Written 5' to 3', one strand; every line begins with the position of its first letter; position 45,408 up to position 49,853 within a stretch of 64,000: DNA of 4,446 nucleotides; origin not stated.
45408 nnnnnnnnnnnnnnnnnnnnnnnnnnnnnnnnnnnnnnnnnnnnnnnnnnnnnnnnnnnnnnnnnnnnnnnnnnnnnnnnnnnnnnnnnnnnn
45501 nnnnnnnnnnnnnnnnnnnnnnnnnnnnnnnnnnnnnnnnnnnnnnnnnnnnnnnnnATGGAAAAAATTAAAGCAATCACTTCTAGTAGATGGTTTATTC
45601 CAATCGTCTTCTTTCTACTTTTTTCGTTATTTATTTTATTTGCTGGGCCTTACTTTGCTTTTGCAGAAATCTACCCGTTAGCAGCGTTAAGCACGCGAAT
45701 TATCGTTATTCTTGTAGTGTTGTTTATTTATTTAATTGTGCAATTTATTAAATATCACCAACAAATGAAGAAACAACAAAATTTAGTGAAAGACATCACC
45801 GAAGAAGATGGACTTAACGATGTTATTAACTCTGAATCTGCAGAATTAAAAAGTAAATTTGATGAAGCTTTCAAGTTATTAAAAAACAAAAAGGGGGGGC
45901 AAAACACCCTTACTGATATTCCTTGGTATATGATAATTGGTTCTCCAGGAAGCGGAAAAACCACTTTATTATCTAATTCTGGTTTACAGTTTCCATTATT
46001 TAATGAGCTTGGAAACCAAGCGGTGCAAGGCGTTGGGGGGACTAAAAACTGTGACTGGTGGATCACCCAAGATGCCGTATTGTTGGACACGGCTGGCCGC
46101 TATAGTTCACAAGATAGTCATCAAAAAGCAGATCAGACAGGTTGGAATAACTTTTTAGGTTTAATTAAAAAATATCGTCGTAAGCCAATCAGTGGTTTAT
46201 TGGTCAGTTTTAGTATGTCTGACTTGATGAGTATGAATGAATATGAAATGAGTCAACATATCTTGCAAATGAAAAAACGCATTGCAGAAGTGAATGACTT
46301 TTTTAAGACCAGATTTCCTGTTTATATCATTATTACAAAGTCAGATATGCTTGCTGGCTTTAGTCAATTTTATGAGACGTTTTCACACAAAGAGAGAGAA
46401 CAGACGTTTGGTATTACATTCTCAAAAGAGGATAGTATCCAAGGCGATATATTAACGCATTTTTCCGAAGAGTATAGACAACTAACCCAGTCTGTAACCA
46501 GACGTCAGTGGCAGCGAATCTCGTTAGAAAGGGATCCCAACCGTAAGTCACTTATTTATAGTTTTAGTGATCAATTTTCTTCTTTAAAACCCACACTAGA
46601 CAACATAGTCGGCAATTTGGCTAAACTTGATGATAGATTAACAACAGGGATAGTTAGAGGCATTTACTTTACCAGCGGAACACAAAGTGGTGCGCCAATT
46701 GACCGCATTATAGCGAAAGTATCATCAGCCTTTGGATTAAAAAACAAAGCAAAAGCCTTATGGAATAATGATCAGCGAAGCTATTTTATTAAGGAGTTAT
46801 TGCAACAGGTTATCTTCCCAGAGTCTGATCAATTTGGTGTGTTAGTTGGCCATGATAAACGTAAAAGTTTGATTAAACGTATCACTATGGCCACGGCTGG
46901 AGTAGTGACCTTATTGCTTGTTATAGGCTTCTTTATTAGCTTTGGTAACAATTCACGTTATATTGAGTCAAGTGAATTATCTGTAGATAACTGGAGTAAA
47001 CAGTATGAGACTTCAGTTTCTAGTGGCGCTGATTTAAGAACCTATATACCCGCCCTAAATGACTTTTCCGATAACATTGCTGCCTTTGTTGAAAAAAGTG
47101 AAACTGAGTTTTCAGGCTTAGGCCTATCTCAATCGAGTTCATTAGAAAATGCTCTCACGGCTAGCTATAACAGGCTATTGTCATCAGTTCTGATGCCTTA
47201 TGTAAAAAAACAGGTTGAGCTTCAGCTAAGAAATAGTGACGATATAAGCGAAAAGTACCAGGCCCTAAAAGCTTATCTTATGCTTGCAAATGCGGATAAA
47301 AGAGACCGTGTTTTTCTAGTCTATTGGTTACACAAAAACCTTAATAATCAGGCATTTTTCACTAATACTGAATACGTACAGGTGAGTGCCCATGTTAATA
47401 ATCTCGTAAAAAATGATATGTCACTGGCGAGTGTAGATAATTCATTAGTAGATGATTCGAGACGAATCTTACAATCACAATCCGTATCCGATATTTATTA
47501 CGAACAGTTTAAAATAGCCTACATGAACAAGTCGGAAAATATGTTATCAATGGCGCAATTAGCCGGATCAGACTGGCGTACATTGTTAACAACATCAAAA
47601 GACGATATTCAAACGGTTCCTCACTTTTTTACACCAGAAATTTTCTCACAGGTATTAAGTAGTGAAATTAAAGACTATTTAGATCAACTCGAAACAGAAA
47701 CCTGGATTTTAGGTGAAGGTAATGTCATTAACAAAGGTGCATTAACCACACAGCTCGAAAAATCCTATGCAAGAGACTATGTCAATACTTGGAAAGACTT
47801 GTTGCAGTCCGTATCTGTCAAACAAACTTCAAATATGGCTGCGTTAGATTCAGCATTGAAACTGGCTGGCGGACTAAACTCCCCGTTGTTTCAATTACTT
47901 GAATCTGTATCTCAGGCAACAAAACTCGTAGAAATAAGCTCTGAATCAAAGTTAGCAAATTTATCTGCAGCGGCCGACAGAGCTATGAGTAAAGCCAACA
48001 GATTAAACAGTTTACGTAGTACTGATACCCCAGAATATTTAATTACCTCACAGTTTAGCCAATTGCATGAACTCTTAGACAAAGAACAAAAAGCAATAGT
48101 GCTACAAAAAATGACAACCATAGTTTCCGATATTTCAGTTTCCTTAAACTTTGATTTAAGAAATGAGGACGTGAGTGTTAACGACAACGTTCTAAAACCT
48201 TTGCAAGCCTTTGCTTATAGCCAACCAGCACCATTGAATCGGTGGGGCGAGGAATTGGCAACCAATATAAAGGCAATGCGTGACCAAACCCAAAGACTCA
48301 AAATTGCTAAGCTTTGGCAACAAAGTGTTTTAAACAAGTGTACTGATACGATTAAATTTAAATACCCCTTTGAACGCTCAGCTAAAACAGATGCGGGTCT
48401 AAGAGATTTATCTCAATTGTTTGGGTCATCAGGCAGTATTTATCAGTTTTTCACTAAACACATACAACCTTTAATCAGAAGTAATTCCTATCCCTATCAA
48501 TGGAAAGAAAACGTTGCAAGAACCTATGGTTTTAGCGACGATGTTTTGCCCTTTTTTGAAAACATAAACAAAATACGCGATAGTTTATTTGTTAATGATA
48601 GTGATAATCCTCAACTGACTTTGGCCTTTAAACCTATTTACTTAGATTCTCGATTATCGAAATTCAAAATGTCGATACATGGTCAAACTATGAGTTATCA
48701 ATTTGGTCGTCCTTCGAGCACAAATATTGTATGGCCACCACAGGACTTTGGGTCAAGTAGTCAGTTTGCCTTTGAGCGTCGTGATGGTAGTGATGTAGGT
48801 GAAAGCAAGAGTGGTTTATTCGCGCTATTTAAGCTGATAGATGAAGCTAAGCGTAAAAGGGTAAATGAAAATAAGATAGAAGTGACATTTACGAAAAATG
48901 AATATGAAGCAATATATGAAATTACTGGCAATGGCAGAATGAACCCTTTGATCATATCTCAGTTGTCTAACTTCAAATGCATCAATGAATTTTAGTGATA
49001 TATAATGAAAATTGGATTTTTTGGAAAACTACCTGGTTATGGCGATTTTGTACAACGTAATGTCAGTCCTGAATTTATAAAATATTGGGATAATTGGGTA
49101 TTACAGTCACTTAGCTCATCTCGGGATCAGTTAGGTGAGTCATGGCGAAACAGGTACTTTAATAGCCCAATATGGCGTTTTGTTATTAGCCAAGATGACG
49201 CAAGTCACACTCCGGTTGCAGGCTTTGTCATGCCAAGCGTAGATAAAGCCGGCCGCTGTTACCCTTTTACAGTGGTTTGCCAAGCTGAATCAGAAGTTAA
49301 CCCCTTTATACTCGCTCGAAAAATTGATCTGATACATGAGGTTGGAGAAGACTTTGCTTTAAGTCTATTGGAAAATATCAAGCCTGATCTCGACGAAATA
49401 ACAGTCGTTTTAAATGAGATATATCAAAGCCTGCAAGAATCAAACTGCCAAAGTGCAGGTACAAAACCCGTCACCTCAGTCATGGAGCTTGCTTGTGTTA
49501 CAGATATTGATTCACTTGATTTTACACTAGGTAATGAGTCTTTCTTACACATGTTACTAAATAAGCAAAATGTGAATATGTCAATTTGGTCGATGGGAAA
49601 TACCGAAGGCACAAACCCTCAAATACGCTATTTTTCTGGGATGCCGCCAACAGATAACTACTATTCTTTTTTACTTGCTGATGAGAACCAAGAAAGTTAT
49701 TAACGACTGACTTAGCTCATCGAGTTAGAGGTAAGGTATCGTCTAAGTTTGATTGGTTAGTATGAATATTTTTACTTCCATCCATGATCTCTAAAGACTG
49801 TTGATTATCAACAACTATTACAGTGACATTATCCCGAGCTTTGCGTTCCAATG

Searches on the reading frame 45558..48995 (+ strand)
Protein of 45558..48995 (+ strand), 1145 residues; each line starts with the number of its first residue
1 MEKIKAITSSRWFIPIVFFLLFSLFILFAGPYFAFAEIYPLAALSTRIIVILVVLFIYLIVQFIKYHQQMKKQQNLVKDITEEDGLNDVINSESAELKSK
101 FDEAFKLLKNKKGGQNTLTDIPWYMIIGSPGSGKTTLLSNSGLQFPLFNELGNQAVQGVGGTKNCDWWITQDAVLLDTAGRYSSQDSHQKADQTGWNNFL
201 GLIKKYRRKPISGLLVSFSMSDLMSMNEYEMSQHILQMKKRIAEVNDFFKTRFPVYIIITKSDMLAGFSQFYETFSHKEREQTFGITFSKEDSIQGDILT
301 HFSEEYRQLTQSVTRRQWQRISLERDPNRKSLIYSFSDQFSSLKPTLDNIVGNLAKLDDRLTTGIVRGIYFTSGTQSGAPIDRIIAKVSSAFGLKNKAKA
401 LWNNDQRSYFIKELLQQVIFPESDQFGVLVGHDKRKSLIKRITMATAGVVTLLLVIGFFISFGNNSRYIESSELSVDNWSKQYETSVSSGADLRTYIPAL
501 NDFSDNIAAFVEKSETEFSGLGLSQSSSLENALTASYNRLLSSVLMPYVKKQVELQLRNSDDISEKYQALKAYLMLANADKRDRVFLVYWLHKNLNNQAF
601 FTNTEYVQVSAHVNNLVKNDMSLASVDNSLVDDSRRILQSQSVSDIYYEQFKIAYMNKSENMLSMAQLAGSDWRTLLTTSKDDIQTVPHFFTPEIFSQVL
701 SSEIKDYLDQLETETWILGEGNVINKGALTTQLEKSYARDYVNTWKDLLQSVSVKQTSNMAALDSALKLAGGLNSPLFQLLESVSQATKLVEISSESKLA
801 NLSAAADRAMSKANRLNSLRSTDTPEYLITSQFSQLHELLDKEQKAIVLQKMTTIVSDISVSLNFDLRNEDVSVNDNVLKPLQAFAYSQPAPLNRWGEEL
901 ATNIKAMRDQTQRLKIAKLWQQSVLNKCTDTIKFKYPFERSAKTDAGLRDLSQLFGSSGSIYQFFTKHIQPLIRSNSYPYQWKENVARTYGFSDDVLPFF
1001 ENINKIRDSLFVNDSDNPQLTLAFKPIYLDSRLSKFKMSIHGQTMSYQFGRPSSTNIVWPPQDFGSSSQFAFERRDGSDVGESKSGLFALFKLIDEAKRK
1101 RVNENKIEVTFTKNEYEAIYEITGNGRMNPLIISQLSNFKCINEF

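Call 9: search_protein_families(library=pfam, proteins=[window:45558-48995:+], max_evalue=0.01)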
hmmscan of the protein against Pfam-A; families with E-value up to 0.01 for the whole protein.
window:45558-48995:+ (1145 aa): 5 families
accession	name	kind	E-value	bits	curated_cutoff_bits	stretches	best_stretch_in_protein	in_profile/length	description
PF14331.11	IcmF-related_N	-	2.6e-67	227.3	25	1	190-446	2-258/259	IcmF-related N-terminal domain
PF06761.17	IcmF-related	-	2.6e-54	185.2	27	1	498-788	2-307/308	Intracellular multiplication and human macrophage-killing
PF06744.18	IcmF_C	-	1.3e-17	64.3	26.7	1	1024-1124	3-104/106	Type VI secretion protein IcmF C2-like domain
PF21070.2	IcmF_helical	-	2.8e-07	31.1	24.1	1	917-1013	7-103/106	Type VI secretion protein IcmF helical domain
PF07332.16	Phage_holin_3_6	-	0.0016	18.9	28.4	0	3-77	30-101/116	Putative Actinobacterial Holin-X, holin superfamily III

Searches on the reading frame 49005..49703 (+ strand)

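Call 9: search_protein_families(library=pfam, proteins=[window:49005-49703:+], max_evalue=0.01)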
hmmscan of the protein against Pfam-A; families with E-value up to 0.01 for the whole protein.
window:49005-49703:+ (232 aa): 1 family
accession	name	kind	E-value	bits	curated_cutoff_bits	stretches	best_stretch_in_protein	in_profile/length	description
PF09867.14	TagF_N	-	7.4e-35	120.3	27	1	4-124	1-121/135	TagF N-terminal domain, Type VI secretion system-associated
